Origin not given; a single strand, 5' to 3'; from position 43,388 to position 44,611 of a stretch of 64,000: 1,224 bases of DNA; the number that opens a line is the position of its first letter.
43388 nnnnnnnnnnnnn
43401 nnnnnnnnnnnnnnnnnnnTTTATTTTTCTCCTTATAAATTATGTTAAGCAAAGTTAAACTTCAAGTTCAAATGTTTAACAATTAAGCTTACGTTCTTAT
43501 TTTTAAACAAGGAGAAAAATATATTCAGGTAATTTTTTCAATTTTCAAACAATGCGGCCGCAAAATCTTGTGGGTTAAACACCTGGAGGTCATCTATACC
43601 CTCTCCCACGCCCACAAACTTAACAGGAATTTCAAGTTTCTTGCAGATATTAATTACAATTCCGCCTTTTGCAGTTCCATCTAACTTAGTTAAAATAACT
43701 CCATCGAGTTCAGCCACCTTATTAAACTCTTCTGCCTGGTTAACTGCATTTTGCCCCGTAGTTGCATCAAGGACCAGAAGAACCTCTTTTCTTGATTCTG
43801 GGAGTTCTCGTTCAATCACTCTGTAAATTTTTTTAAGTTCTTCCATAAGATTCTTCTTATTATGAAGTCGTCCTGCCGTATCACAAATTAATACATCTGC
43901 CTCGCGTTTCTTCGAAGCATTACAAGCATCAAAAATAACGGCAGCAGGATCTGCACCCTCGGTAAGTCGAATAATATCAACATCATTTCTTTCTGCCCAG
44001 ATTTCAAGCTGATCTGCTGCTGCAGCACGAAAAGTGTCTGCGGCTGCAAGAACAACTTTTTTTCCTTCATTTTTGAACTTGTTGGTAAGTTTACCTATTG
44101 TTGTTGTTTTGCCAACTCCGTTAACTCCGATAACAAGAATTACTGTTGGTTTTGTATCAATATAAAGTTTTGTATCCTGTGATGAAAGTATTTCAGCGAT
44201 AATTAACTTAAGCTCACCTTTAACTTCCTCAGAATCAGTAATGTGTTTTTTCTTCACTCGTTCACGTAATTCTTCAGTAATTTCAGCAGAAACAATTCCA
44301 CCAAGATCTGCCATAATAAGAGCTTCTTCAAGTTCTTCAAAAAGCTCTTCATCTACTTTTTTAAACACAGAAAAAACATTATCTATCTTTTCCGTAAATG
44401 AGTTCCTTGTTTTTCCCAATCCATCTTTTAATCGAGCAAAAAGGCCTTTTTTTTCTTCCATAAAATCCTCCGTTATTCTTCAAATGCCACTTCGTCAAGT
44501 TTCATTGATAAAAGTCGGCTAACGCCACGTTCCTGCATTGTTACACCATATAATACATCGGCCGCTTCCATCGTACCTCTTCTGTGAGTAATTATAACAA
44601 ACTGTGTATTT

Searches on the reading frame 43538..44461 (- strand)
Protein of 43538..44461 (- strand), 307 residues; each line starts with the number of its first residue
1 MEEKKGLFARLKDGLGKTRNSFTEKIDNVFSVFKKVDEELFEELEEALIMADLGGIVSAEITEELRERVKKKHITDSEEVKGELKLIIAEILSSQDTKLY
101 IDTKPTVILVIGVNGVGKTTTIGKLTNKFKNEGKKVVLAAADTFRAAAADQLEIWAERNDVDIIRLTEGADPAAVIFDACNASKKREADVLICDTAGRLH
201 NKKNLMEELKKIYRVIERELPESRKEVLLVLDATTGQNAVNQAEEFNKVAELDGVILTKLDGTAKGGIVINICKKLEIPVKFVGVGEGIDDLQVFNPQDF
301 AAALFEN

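Call 45: search_protein_families(library=pfam, proteins=[window:43538-44461:-], max_evalue=0.01)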
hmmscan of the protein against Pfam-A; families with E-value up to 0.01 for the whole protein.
window:43538-44461:- (307 aa): 23 families
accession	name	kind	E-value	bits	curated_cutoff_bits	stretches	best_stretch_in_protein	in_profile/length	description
PF00448.28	SRP54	-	4.2e-79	265.2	22.7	1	105-305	1-195/196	SRP54-type protein, GTPase domain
PF02881.24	SRP54_N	-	9.1e-15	55.1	22.4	1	22-85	1-72/75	SRP54-type protein, helical bundle domain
PF13401.12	AAA_22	-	1.1e-07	32.7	27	1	105-231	5-120/130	AAA domain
PF13604.12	AAA_30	-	1.6e-06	28.5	27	1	106-202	19-103/191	AAA domain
PF01656.29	CbiA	-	1.2e-05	25.6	25.4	1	114-284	8-107/125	CobQ/CobB/MinD/ParA nucleotide binding domain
PF06414.18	Zeta_toxin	-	3.9e-05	23.6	22.3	1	101-211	12-119/199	Zeta toxin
PF13245.12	AAA_19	-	7.8e-05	23.3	25.1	1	103-200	9-103/134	AAA domain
PF20720.3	nSTAND3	-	0.0001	22.5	27.2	1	105-249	17-128/155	Novel STAND NTPase 3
PF02492.25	cobW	-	0.00016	21.7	20.7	1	107-264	2-157/180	CobW/HypB/UreG, nucleotide-binding domain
PF03308.22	MeaB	-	0.00038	20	23.1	1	106-142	34-70/273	Methylmalonyl Co-A mutase-associated GTPase MeaB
PF13191.12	AAA_16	-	0.00059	20.8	32.6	1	104-232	23-139/167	AAA ATPase domain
PF13207.12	AAA_17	-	0.0013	19.5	27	0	111-210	1-93/136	AAA domain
PF19842.5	YqeC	-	0.0013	19.4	27.6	0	115-185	6-76/145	YqeC protein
PF13614.12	AAA_31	-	0.0014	19.1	27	1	115-194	12-87/177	AAA domain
PF13175.12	AAA_15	-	0.0021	18.2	32.1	1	99-214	17-127/374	AAA ATPase domain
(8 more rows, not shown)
